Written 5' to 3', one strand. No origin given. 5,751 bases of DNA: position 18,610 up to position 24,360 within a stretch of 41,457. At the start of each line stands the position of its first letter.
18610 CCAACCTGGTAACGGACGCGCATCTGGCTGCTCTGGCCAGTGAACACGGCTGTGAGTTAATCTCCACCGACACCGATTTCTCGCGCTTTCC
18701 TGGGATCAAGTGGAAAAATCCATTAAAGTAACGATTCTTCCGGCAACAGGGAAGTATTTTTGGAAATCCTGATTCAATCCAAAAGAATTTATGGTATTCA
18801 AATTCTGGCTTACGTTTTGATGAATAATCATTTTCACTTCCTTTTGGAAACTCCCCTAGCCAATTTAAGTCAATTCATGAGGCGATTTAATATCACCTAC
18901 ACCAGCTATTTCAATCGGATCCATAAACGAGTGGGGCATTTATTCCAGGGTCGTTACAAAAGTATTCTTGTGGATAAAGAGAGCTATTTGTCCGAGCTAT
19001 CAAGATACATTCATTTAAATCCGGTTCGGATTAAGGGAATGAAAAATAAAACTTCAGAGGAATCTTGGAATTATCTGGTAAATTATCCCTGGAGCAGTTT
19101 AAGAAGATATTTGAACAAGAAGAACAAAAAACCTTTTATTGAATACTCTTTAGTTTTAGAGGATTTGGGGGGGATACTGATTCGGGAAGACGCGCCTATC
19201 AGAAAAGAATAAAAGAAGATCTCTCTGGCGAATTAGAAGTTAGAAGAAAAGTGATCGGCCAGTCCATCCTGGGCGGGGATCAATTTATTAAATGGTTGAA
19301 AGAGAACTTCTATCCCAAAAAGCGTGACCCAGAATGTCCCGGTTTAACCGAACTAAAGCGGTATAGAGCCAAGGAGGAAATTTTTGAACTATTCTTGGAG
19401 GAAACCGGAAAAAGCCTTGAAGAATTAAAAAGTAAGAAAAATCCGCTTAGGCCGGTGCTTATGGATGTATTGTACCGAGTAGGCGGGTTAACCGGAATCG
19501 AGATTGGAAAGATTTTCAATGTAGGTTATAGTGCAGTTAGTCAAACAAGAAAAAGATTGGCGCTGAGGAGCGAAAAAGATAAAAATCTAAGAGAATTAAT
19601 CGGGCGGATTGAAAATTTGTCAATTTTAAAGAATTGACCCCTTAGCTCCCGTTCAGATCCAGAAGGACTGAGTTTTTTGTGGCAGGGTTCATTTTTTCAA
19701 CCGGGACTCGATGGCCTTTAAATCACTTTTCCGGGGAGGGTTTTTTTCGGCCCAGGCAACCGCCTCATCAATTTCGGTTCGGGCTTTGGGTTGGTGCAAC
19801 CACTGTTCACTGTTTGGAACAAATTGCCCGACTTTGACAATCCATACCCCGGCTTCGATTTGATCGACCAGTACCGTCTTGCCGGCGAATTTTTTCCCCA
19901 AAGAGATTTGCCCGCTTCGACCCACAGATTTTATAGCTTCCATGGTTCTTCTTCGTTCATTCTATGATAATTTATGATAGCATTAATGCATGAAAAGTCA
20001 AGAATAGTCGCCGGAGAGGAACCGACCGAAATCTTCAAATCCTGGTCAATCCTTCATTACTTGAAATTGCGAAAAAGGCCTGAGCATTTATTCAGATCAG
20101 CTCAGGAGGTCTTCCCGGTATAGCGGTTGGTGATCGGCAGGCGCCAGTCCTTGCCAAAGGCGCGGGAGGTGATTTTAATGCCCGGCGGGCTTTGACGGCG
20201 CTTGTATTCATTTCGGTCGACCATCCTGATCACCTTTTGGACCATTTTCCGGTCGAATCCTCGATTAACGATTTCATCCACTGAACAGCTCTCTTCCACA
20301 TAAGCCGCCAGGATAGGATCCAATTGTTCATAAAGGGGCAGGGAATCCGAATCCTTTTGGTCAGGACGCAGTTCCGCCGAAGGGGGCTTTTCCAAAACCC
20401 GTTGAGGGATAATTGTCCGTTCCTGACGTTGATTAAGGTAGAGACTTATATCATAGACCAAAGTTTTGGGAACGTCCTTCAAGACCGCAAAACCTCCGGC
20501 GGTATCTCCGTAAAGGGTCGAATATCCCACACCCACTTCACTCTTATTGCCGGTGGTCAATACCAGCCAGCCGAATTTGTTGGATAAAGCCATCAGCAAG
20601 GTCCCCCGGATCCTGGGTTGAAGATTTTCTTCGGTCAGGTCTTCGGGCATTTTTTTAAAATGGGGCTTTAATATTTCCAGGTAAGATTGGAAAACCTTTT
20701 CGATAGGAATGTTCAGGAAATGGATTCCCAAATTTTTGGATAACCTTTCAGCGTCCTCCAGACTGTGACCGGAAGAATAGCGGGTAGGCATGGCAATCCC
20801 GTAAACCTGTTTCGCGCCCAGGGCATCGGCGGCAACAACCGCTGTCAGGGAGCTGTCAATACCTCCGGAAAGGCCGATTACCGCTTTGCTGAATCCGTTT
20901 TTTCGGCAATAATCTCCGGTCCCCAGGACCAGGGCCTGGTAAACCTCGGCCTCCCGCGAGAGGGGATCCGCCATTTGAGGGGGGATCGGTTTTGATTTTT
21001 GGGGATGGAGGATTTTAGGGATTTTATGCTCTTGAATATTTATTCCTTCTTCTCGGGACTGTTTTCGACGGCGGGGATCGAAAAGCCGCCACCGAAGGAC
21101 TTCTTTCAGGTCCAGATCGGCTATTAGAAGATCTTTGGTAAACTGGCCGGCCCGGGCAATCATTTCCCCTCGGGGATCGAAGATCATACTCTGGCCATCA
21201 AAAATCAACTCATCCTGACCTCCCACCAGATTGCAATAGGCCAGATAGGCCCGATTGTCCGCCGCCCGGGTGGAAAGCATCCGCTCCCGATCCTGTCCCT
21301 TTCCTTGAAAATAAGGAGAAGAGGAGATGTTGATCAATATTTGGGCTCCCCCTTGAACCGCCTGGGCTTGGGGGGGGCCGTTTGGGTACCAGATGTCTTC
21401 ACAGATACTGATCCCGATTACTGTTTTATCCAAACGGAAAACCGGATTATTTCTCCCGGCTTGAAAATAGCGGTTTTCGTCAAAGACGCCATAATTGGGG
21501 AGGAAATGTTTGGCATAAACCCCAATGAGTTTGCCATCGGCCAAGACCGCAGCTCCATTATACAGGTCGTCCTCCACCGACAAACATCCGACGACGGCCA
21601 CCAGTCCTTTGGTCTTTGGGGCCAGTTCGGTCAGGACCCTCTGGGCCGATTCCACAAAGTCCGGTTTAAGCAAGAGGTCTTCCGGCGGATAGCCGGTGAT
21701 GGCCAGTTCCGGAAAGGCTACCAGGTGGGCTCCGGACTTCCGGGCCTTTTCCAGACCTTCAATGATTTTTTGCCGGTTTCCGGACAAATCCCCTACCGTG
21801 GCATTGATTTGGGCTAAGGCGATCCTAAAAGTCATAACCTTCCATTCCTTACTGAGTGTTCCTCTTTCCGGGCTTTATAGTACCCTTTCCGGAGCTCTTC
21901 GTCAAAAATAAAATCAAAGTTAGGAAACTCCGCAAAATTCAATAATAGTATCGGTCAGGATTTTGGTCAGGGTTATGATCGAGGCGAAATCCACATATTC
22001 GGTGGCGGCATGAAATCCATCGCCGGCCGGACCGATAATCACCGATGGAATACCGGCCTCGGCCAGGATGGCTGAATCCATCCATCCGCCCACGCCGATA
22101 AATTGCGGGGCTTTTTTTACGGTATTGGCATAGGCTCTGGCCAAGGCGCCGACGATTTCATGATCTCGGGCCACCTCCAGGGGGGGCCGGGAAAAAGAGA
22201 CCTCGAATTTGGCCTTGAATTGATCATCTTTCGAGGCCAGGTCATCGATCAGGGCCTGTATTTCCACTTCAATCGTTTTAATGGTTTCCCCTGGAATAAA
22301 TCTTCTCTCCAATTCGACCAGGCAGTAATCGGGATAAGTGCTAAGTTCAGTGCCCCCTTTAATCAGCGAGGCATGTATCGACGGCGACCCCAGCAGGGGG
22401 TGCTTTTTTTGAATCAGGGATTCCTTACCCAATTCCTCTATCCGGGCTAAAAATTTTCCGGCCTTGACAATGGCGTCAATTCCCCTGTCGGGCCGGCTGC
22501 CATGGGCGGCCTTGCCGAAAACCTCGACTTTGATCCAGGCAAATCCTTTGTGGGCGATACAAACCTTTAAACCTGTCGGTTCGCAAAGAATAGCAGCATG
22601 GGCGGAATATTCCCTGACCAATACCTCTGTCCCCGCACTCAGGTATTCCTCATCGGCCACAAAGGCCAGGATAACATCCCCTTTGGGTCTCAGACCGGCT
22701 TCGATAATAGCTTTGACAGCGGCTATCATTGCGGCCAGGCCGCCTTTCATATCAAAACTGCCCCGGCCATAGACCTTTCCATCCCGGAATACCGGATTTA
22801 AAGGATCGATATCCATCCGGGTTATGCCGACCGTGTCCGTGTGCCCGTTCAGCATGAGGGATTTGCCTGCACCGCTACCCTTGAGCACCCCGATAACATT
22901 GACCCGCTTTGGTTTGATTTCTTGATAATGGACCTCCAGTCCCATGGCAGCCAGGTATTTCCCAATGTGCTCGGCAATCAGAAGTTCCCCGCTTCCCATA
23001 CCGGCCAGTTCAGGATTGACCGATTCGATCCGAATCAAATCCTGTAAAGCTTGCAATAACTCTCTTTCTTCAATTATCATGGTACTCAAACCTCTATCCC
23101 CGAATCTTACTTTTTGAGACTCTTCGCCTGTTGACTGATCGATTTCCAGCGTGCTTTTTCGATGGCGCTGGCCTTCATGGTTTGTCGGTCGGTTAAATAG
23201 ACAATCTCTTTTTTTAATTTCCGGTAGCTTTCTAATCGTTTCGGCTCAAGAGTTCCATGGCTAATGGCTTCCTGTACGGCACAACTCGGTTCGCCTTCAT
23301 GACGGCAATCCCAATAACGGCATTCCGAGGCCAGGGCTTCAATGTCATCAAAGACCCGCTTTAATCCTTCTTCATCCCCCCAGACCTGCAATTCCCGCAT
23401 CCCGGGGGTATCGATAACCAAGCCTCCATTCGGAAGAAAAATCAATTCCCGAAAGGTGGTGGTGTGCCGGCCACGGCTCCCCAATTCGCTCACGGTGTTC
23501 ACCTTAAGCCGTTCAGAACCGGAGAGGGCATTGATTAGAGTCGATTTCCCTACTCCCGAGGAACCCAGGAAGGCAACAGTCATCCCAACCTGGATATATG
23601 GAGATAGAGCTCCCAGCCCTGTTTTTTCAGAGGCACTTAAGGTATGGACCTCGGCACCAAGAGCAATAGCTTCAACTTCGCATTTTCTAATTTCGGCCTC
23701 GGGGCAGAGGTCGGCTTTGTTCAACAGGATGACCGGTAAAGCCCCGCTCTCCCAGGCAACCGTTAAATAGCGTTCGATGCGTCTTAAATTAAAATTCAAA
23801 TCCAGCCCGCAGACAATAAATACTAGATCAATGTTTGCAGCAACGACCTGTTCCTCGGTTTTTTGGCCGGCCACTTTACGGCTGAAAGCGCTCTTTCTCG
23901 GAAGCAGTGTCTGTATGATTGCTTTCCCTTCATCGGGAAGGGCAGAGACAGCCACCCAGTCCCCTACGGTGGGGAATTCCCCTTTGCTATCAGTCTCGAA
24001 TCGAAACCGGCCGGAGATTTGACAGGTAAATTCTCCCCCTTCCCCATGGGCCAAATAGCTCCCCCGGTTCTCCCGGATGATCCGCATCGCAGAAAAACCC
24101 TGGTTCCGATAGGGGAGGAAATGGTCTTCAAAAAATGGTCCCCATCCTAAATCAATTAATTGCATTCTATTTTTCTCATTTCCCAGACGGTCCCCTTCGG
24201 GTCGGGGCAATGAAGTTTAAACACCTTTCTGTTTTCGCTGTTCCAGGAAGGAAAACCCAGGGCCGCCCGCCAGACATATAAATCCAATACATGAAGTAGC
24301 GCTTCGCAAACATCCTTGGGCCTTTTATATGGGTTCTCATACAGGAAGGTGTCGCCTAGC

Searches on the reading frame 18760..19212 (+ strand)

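Call 12: search_protein_families(library=pfam, proteins=[window:18760-19212:+], max_evalue=0.001)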
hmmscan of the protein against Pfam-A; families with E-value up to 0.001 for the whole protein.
window:18760-19212:+ (150 aa): 1 family
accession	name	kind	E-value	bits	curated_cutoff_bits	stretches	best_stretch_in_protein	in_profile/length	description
PF01797.21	Y1_Tnp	-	7.9e-11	42.6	23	1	2-85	30-119/121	Transposase IS200 like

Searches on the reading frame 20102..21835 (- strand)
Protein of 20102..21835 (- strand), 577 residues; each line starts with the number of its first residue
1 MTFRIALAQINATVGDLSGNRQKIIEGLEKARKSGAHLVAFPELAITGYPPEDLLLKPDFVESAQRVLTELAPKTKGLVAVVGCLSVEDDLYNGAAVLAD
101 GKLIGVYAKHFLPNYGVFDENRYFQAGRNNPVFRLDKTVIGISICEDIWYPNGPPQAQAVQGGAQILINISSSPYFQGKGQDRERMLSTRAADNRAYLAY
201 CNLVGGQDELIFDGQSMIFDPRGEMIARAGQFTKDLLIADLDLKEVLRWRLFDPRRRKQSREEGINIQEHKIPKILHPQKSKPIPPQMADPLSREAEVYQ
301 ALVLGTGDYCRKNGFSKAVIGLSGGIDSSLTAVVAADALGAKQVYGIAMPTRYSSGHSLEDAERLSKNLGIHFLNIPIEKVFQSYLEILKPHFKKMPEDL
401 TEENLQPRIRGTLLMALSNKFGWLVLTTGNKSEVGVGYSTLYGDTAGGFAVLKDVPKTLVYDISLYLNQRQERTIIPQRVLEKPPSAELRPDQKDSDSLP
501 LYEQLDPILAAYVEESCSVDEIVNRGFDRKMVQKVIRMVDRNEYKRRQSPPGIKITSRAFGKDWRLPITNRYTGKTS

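Call 13: search_protein_families(library=pfam, proteins=[window:20102-21835:-], max_evalue=0.001)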
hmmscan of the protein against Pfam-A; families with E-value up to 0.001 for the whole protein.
window:20102-21835:- (577 aa): 2 families
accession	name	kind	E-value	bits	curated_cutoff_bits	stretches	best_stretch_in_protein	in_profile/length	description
PF02540.23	NAD_synthase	-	3.7e-71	239.5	21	1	299-548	2-241/242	NAD synthase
PF00795.27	CN_hydrolase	-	2.9e-45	155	23.2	1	4-250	1-255/256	Carbon-nitrogen hydrolase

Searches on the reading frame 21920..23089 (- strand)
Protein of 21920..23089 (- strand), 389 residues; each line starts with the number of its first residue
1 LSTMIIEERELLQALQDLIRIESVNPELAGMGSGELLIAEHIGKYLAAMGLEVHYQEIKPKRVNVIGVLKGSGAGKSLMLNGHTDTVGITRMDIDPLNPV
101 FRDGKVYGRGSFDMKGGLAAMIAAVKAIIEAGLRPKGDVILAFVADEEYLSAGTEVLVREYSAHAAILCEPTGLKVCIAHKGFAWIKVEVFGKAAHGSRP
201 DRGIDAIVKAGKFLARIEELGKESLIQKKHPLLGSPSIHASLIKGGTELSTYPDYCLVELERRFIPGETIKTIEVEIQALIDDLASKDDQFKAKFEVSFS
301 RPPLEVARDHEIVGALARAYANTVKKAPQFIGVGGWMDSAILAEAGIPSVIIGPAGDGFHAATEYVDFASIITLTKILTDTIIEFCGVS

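Call 13: search_protein_families(library=pfam, proteins=[window:21920-23089:-], max_evalue=0.001)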
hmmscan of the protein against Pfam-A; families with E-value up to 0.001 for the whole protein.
window:21920-23089:- (389 aa): 4 families
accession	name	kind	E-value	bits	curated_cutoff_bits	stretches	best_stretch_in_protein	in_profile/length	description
PF01546.33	Peptidase_M20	-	2e-33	116.5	24.6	1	79-382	1-204/206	Peptidase family M20/M25/M40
PF07687.19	M20_dimer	-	2.6e-18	66.4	21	1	178-288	1-106/107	Peptidase dimerisation domain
PF04389.22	Peptidase_M28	-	1.2e-08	35.3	21.3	1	64-159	1-78/193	Peptidase family M28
PF05343.19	Peptidase_M42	-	1.9e-05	24.4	23.2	0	64-90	2-28/292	M42 glutamyl aminopeptidase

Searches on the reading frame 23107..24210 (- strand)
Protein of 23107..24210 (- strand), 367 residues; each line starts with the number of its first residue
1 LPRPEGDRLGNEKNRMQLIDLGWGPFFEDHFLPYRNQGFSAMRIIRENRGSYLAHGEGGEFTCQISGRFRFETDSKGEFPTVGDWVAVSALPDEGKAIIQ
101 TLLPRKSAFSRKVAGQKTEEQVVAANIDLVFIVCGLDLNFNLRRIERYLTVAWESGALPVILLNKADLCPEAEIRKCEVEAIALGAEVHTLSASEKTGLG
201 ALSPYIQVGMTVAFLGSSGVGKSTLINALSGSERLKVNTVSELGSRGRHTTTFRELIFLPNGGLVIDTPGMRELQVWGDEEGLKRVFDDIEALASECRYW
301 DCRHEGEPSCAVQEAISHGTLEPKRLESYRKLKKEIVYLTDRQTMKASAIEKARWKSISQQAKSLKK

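Call 13: search_protein_families(library=pfam, proteins=[window:23107-24210:-], max_evalue=0.001)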
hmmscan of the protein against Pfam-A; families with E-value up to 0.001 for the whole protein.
window:23107-24210:- (367 aa): 5 families
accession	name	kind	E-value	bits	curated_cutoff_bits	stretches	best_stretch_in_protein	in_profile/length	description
PF03193.22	RsgA_GTPase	-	4.5e-53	180.1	30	1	103-277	2-174/174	RsgA GTPase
PF01926.29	MMR_HSR1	-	8.5e-08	32.8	21.9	1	211-291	1-74/113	50S ribosome-binding GTPase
PF00005.33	ABC_tran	-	1e-05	26.6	25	1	202-240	4-42/137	ABC transporter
PF02421.24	FeoB_N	-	5.2e-05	23.3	27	0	211-283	2-69/156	Ferrous iron transport protein B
PF13521.12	AAA_28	-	0.00058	20.5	27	0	212-245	2-33/164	AAA domain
